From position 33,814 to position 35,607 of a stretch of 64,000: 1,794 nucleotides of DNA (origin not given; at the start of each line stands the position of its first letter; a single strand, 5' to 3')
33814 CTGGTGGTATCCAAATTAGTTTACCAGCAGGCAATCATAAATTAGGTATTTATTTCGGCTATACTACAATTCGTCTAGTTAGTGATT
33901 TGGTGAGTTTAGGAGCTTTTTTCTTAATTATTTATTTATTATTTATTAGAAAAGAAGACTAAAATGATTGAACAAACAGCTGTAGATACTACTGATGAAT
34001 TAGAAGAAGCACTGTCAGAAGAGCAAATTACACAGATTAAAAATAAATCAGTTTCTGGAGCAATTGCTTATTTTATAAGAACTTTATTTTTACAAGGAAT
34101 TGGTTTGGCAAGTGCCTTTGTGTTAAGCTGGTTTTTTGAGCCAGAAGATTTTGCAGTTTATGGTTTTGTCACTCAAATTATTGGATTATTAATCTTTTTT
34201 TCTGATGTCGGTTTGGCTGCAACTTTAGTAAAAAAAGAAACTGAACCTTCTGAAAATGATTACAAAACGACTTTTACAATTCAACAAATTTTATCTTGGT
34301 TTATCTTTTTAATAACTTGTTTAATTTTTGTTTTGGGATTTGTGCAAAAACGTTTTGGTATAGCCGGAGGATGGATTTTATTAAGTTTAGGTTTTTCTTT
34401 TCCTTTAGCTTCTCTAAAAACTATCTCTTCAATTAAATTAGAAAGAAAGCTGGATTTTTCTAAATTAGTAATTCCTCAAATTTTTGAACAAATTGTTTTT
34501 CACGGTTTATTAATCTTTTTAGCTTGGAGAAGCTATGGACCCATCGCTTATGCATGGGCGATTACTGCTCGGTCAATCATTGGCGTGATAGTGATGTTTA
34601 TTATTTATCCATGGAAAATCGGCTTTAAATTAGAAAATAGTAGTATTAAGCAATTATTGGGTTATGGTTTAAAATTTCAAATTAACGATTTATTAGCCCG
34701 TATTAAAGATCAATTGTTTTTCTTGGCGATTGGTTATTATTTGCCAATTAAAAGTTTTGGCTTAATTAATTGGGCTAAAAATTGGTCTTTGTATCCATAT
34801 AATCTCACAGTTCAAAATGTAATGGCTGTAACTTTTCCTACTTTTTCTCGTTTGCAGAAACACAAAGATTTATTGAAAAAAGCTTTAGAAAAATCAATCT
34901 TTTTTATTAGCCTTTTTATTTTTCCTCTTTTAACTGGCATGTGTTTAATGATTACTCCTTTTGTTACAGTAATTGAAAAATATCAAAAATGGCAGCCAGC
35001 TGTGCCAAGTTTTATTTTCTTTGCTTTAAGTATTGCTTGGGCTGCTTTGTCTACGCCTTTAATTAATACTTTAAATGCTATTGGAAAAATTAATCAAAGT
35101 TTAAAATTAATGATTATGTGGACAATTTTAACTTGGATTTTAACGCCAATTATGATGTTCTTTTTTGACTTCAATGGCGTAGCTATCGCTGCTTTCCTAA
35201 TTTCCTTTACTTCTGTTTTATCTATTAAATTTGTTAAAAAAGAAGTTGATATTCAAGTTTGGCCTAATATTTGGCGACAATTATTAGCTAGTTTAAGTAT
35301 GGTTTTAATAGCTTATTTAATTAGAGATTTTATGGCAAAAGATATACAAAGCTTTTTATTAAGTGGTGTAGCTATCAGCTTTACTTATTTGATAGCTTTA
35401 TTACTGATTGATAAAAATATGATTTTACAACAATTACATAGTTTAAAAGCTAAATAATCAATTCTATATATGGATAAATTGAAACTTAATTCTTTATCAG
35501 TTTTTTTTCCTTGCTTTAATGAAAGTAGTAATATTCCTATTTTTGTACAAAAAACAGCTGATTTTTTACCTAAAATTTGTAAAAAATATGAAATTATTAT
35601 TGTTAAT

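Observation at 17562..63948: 46-kb hyper-dense glycosylation island carrying ~16 polytopic GT-C-like membrane proteins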

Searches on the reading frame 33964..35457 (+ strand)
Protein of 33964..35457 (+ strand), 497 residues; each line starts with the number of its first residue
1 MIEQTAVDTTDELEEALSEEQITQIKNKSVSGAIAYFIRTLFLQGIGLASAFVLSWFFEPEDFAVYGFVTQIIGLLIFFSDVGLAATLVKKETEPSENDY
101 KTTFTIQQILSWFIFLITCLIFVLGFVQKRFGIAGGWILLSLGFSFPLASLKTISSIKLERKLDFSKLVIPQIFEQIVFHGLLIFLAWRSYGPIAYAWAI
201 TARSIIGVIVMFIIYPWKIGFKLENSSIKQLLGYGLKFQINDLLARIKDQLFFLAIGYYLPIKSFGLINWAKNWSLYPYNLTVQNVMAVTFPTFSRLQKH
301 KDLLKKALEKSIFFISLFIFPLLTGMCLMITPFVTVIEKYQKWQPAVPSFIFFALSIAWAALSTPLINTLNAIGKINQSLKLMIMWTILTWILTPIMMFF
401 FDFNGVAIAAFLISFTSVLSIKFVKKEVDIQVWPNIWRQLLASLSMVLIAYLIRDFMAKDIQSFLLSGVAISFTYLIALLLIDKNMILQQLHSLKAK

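Call 6: search_protein_families(library=pfam, proteins=[window:33964-35457:+], max_evalue=0.01)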
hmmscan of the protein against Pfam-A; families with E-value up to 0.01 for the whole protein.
window:33964-35457:+ (497 aa): 2 families
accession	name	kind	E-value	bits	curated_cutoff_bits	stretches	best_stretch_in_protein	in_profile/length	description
PF13440.11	Polysacc_synt_3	-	9.8e-46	156.8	23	1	53-348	1-293/293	Polysaccharide biosynthesis protein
PF01943.22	Polysacc_synt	-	3.7e-16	59.8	28.2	1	31-298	3-274/274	Polysaccharide biosynthesis protein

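Call 50: search_protein_families(library=ncbifam, proteins=[window:33964-35457:+], max_evalue=0.00001)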
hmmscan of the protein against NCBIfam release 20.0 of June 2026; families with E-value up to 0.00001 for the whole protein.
window:33964-35457:+ (497 aa): 3 families
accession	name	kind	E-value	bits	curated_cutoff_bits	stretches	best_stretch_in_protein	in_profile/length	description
NF007773.0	PRK10459.1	equivalog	3.5e-24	85.7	273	1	25-488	3-472/492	MOP flippase family protein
NF058658.1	Oglyco_Wzx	exception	8.1e-22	77.9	720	1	24-490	5-470/478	O-glycosylation flippase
NF047674.1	TeichurnBiosyTuaB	equivalog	3.3e-13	49.5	580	1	24-465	3-443/469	teichuronic acid biosynthesis protein TuaB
